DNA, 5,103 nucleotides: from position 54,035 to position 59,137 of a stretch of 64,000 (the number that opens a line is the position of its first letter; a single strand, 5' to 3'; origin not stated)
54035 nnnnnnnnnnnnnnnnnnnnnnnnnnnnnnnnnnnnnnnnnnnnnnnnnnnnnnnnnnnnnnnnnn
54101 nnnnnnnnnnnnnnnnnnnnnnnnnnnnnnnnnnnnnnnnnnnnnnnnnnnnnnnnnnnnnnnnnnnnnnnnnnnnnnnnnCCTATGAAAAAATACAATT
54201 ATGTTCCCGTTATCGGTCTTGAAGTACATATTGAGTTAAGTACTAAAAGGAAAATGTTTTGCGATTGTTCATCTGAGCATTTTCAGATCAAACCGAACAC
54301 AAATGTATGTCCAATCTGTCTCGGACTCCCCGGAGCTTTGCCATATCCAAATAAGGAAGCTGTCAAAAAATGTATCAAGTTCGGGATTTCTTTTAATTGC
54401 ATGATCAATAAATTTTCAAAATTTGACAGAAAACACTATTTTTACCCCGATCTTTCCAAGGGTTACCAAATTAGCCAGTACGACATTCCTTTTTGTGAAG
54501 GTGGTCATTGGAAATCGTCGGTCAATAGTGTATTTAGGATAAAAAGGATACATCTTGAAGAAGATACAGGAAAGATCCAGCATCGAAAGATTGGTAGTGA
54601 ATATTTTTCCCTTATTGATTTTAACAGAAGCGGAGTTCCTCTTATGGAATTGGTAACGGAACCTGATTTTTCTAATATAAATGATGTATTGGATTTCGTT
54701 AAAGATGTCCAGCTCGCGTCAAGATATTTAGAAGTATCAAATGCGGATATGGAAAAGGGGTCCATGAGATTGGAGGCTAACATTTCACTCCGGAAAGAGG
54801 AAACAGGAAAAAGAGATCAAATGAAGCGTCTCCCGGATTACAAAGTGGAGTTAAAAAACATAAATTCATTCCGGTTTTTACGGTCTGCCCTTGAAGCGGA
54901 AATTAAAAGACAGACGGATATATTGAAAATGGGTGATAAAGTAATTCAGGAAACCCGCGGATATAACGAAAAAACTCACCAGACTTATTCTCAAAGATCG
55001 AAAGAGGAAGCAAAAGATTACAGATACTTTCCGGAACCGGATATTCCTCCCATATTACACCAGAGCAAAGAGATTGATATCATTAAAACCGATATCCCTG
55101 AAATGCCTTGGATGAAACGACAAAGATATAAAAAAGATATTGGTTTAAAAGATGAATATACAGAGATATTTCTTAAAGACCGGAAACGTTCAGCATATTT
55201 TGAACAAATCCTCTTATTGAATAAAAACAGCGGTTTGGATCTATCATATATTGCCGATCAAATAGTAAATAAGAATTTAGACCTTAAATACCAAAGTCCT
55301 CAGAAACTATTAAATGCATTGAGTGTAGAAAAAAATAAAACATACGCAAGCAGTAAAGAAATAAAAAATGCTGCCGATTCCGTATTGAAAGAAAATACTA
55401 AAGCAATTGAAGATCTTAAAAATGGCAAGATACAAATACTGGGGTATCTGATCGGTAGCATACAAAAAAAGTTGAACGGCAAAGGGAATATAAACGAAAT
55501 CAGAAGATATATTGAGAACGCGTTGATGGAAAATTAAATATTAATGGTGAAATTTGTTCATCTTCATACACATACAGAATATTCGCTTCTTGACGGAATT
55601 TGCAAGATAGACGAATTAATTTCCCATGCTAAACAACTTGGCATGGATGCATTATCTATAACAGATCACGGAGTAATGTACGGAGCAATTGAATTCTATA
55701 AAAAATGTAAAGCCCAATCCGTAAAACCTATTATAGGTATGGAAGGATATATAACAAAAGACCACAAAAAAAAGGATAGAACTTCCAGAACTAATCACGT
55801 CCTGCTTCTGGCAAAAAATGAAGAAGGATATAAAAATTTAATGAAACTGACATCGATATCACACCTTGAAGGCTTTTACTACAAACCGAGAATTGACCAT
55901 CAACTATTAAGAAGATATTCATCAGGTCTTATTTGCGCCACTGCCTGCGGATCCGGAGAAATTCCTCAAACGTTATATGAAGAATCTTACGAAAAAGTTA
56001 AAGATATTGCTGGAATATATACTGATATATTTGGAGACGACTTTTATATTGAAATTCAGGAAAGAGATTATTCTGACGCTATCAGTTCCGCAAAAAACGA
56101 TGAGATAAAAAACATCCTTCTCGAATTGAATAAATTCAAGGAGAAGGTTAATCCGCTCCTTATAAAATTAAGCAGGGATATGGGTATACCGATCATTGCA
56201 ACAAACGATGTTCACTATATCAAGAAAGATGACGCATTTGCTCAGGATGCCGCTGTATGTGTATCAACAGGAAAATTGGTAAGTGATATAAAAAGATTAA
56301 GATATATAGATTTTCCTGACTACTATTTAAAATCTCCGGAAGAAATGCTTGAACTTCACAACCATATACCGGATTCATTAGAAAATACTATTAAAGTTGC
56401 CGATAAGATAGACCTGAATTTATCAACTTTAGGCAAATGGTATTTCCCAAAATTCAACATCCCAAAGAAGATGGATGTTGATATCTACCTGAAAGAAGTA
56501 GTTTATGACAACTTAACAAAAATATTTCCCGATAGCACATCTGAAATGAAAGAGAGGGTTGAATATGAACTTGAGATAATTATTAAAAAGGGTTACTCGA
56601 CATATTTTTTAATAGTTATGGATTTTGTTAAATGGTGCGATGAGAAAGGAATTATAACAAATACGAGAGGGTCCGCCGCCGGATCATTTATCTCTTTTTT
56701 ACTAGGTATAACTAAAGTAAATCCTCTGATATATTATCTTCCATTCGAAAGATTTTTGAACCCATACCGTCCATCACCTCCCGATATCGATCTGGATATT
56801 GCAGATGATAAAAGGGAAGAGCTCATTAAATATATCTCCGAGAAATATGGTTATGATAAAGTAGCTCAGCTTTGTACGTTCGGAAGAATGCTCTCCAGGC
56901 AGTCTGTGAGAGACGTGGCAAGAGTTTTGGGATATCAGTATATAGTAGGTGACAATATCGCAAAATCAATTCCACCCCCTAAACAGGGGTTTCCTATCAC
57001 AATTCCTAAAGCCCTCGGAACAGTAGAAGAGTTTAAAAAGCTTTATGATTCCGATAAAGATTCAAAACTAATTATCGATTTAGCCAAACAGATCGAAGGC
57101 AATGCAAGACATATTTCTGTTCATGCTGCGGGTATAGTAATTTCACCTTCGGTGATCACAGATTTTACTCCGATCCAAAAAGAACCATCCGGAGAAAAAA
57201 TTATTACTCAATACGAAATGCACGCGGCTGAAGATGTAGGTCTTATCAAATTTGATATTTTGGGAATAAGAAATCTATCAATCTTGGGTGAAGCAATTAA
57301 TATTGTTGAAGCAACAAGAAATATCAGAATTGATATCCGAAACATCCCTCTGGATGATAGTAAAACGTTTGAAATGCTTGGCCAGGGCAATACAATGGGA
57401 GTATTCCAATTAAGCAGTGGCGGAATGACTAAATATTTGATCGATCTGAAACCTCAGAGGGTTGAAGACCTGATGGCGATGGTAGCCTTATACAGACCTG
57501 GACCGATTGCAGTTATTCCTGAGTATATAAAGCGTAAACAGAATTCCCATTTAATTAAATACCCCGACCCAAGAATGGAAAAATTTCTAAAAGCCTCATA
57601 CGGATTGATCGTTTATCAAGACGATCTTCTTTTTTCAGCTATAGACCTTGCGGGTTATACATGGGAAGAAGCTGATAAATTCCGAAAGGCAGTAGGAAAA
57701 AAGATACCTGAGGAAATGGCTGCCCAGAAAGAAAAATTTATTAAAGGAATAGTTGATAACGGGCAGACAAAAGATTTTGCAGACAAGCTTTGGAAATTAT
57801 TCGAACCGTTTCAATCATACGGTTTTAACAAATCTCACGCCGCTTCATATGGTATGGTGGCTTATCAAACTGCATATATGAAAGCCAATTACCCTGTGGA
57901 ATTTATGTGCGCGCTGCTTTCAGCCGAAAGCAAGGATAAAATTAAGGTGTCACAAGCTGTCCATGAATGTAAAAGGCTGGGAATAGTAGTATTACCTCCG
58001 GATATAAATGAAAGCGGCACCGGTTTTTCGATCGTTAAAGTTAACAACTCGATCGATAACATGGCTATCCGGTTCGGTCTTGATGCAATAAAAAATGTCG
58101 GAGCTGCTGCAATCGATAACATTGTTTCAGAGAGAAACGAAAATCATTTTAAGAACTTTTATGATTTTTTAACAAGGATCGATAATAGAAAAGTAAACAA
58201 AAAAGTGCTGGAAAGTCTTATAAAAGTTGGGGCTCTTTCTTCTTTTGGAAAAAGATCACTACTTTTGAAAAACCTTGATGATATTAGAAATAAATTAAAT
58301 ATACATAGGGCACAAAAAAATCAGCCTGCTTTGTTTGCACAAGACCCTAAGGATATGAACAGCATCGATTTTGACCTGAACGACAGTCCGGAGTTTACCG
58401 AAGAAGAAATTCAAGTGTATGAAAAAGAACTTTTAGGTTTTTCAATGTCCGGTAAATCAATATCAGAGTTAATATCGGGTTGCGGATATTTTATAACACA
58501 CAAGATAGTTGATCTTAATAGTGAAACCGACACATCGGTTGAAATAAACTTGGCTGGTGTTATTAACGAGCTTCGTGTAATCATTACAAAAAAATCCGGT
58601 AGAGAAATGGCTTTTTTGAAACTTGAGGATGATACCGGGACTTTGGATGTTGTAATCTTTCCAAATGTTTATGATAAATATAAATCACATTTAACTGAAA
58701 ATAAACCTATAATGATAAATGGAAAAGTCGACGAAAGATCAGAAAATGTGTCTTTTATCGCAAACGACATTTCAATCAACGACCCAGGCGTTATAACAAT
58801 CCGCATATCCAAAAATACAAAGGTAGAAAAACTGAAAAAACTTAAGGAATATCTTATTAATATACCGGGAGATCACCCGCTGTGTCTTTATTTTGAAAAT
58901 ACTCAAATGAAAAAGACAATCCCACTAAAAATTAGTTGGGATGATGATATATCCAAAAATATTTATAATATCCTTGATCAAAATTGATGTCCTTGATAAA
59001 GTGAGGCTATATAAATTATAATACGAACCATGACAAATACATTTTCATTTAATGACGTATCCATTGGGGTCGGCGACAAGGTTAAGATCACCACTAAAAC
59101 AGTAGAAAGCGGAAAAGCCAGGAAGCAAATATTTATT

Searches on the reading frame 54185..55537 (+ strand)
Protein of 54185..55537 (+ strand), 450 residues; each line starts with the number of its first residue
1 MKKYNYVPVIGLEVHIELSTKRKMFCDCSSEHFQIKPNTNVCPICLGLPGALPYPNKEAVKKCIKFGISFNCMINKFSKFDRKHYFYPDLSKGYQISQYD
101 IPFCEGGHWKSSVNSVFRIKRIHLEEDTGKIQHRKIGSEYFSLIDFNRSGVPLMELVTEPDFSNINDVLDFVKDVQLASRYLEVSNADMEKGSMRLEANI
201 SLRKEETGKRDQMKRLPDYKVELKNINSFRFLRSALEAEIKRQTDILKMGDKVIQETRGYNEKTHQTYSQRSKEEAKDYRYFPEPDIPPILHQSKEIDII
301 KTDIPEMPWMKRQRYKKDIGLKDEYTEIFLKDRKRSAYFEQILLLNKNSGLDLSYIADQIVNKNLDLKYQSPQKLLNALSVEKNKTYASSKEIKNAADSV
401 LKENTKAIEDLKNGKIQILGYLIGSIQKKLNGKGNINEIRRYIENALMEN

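Call 71: search_protein_families(library=pfam, proteins=[window:54185-55537:+], max_evalue=0.00001)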
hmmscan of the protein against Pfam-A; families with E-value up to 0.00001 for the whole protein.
window:54185-55537:+ (450 aa): 2 families
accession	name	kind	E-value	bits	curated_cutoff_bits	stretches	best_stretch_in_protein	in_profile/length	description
PF02934.20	GatB_N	-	4.5e-103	344.7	23.4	1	9-295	2-274/277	GatB/GatE catalytic domain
PF02637.23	GatB_Yqey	-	8e-10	39.2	27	1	356-446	57-147/148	GatB domain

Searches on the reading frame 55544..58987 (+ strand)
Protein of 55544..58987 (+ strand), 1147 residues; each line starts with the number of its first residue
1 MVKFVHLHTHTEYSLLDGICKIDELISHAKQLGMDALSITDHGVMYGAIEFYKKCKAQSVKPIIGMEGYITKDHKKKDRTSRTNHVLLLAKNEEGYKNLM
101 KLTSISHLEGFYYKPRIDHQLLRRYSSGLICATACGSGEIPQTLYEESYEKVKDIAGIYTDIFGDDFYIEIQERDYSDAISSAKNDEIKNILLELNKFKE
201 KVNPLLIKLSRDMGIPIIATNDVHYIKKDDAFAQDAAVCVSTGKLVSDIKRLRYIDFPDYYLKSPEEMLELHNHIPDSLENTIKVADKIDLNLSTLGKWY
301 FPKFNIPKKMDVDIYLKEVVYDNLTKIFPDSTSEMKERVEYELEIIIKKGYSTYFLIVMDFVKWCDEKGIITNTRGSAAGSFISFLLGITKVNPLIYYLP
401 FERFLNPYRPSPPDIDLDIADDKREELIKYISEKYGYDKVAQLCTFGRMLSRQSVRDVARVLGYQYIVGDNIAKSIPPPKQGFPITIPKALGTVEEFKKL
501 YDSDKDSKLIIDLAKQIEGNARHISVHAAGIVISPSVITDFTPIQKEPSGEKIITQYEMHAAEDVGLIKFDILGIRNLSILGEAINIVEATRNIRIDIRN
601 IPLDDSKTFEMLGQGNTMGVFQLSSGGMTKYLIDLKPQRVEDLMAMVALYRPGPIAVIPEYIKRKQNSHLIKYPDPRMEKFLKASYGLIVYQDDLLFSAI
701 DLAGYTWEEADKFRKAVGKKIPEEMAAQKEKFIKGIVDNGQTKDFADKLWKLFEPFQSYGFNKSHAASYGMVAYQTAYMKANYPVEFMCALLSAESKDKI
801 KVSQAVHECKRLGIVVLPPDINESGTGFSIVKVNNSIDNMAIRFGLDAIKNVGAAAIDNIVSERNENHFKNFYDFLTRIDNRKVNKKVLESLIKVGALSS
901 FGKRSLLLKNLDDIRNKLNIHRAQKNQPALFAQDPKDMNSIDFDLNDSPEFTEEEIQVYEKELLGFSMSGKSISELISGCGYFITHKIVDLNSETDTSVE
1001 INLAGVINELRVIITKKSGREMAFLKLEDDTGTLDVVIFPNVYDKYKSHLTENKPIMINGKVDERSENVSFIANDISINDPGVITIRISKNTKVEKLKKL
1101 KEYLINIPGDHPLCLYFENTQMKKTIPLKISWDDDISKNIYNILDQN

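Call 71: search_protein_families(library=pfam, proteins=[window:55544-58987:+], max_evalue=0.00001)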
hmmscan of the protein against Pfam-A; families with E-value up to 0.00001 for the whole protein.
window:55544-58987:+ (1147 aa): 5 families
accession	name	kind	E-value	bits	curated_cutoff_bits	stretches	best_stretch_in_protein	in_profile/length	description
PF07733.18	DNA_pol3_alpha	-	3.7e-90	302.5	23.9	1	315-574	2-260/260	Bacterial DNA polymerase III alpha NTPase domain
PF02811.25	PHP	-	1e-57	195.5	26.4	1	6-173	1-163/164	PHP domain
PF17657.6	DNA_pol3_finger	-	3.5e-52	176.5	22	1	577-740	1-166/166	Bacterial DNA polymerase III alpha subunit finger domain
PF14579.12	HHH_6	-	2.3e-28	98.7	25.6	1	813-903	1-85/90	Helix-hairpin-helix motif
PF01336.31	tRNA_anti-codon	-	2.9e-13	50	27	1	1003-1078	3-74/75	OB-fold nucleic acid binding domain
